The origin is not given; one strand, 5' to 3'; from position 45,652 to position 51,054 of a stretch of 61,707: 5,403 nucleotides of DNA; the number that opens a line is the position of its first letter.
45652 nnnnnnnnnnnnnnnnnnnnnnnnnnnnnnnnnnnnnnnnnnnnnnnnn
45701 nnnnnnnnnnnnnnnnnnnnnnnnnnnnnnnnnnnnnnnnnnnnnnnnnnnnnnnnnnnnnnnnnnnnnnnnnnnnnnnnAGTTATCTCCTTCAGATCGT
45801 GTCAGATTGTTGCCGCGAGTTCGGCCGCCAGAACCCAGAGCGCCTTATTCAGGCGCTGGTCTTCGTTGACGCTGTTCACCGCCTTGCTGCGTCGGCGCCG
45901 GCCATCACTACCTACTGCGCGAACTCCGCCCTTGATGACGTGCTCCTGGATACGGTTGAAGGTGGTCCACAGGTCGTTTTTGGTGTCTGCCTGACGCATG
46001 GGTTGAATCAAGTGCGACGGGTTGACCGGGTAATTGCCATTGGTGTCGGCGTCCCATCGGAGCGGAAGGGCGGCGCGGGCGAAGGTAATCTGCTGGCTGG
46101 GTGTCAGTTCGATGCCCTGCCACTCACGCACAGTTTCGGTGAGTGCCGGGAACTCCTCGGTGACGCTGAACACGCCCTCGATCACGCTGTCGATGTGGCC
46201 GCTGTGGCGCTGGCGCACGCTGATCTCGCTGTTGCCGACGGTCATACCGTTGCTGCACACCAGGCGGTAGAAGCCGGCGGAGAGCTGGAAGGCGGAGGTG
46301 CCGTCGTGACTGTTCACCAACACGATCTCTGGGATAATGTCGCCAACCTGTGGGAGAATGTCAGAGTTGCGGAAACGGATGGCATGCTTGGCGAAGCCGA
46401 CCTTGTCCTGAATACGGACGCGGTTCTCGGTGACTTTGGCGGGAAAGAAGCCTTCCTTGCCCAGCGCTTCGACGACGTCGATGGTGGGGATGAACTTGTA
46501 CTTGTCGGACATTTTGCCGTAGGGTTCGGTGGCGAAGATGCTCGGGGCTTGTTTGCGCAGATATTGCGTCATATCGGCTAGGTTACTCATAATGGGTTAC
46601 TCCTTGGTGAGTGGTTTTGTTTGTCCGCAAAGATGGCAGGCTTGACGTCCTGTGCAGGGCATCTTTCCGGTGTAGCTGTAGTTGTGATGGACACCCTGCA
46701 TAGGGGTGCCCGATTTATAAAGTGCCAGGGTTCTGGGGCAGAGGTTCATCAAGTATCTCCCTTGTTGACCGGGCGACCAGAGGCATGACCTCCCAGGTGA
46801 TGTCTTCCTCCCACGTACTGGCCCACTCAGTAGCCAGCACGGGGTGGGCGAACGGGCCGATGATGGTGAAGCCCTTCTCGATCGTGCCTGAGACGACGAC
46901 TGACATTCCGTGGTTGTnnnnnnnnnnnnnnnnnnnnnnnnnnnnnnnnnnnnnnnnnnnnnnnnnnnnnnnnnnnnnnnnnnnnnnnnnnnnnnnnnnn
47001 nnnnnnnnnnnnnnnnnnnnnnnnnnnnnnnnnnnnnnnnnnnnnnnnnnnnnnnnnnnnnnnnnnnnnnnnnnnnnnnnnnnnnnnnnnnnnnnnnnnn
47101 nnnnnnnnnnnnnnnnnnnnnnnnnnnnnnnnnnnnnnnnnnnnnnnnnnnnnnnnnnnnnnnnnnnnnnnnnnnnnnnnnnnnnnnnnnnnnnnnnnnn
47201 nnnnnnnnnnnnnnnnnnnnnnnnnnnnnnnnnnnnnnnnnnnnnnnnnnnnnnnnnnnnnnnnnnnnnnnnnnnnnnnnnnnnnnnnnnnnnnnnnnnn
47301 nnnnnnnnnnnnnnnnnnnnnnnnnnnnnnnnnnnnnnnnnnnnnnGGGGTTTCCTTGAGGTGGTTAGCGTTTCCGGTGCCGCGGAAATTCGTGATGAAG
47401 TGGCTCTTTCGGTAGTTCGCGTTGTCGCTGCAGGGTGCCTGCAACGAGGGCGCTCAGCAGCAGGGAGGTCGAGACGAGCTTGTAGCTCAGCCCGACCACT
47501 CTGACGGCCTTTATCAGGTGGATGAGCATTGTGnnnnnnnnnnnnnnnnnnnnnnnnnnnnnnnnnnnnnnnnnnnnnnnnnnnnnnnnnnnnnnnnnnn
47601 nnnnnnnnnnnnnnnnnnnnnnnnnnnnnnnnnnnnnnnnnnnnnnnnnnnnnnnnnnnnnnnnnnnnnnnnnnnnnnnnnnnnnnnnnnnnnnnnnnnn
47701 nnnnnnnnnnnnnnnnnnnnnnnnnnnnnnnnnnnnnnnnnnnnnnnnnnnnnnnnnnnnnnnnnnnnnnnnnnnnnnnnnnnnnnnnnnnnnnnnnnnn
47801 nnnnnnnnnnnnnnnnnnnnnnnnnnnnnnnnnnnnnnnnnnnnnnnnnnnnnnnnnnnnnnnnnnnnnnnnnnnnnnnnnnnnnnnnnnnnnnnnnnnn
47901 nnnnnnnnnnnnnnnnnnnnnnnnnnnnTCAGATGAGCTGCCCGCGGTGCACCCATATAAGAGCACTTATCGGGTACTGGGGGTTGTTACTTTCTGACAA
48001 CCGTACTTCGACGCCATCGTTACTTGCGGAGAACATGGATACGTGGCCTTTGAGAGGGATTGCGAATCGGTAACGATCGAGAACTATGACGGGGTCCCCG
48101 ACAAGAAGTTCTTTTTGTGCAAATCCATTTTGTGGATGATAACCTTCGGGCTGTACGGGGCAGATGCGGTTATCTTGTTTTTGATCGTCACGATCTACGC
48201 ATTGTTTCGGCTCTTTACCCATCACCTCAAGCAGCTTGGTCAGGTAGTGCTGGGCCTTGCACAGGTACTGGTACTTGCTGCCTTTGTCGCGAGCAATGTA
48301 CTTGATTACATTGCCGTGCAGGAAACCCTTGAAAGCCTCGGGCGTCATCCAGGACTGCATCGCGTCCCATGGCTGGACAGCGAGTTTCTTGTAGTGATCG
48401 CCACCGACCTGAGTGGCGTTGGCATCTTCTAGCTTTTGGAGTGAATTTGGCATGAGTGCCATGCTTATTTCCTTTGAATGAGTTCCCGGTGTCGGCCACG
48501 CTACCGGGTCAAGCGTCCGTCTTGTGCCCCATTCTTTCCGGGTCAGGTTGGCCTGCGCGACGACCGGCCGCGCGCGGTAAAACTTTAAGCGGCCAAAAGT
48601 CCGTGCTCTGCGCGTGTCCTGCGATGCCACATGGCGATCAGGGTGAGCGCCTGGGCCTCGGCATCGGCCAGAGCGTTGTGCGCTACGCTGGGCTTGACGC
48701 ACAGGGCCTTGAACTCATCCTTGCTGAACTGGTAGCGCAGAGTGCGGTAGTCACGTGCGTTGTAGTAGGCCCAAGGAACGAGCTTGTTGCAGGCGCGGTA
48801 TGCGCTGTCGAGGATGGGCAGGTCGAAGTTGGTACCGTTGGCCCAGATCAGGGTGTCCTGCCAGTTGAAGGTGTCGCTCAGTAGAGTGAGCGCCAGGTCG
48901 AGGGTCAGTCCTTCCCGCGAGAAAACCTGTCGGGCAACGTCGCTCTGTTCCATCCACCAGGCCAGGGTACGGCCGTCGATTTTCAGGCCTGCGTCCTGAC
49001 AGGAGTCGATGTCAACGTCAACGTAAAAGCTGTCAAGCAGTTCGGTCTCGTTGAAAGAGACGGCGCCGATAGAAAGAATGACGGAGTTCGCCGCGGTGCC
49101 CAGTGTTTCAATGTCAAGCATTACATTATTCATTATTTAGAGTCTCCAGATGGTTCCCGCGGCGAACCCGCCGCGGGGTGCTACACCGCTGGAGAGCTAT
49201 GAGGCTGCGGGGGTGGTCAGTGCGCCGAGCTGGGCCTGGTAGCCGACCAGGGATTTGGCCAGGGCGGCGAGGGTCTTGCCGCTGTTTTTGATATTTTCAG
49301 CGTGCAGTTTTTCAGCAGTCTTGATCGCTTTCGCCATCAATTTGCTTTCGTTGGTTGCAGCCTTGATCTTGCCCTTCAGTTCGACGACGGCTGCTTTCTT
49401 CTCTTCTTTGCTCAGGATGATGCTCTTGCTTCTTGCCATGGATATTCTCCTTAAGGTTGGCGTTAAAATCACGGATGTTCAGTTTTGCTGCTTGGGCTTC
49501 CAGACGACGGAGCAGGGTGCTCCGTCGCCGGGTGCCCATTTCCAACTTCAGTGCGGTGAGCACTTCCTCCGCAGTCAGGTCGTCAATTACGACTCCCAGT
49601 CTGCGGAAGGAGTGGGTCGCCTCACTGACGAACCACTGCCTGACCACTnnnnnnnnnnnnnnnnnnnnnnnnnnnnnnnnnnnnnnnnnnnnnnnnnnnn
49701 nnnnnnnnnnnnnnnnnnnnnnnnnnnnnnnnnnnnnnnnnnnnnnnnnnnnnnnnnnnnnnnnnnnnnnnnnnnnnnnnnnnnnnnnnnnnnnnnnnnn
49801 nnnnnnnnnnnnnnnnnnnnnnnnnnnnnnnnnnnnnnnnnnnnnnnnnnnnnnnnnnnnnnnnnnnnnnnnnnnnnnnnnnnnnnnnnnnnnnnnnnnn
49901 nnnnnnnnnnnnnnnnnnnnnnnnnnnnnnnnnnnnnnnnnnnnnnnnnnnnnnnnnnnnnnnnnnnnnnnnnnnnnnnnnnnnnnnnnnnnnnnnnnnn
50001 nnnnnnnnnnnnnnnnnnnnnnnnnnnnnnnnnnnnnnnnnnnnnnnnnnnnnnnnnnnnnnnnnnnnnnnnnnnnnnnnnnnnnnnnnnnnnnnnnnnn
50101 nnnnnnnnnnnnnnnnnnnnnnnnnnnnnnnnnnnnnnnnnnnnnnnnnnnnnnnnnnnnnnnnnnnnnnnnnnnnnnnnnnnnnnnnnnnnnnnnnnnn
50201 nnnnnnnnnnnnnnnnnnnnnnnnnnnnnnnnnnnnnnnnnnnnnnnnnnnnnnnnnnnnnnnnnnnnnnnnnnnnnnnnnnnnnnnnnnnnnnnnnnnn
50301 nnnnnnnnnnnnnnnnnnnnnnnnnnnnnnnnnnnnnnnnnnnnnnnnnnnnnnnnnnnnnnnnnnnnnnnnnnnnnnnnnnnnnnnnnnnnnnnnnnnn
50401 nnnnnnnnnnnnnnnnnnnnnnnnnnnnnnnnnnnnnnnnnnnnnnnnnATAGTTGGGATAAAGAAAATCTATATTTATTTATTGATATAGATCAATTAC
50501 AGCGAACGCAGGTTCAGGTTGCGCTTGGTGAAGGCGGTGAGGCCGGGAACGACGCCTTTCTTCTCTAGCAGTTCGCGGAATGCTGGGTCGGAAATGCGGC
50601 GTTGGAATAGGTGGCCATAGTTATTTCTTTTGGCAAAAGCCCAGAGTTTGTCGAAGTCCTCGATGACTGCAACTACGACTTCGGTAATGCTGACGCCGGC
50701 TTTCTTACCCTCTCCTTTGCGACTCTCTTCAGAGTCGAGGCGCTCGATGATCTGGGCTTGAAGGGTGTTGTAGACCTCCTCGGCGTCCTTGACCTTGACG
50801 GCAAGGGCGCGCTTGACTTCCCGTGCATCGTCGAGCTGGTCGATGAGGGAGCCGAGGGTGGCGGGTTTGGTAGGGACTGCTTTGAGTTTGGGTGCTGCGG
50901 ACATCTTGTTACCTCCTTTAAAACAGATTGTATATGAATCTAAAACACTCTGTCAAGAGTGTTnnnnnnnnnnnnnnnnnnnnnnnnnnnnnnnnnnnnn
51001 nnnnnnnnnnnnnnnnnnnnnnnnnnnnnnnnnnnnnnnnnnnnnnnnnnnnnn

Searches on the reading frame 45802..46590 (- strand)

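Call 50: search_protein_families(library=pfam, proteins=[window:45802-46590:-], max_evalue=0.001)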
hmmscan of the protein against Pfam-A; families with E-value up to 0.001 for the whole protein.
window:45802-46590:- (262 aa): 1 family
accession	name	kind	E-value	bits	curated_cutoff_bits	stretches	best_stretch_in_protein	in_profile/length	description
PF06067.16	DUF932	-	5.8e-41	141.2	23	1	25-252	3-227/227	Domain of unknown function (DUF932)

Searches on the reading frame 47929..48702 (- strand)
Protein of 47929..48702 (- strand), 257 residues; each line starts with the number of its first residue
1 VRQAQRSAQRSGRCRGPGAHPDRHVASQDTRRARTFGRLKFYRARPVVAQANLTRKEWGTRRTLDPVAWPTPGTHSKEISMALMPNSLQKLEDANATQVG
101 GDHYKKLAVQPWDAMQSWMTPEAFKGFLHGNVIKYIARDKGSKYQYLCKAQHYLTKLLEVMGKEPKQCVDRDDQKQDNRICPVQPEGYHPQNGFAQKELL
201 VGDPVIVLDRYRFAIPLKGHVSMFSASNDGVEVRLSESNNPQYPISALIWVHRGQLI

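Call 50: search_protein_families(library=pfam, proteins=[window:47929-48702:-], max_evalue=0.001)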
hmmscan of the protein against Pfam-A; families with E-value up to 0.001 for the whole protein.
window:47929-48702:- (257 aa): 1 family
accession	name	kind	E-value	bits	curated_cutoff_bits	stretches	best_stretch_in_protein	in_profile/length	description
PF11753.13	DUF3310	-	2e-10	41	24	1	102-154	5-59/60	Protein of unknwon function (DUF3310)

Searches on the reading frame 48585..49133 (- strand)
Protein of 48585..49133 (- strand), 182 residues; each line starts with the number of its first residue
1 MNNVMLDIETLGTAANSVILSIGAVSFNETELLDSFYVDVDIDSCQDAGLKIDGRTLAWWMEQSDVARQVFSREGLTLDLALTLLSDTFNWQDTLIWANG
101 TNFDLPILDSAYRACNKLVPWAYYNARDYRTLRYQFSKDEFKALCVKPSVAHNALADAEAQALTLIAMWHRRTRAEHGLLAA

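Call 50: search_protein_families(library=pfam, proteins=[window:48585-49133:-], max_evalue=0.001)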
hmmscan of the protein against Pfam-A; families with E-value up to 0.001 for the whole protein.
window:48585-49133:- (182 aa): 1 family
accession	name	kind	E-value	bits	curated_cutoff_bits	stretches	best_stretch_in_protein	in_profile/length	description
PF16473.11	Rv2179c-like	-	9.7e-40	136.6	27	1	2-169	1-177/177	3'-5' exoribonuclease Rv2179c-like domain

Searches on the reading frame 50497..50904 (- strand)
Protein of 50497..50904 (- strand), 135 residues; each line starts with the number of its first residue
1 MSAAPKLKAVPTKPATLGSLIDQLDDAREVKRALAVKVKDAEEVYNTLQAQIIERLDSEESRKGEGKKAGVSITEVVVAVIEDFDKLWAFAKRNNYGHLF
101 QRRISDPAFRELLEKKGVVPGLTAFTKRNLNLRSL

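Call 50: search_protein_families(library=pfam, proteins=[window:50497-50904:-], max_evalue=0.001)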
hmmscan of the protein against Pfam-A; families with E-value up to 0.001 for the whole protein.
window:50497-50904:- (135 aa): 1 family
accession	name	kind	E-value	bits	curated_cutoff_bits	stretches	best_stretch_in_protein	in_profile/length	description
PF23984.1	DUF7307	-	1.4e-05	25.5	27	1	18-106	3-95/129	Pam3 gp33-like protein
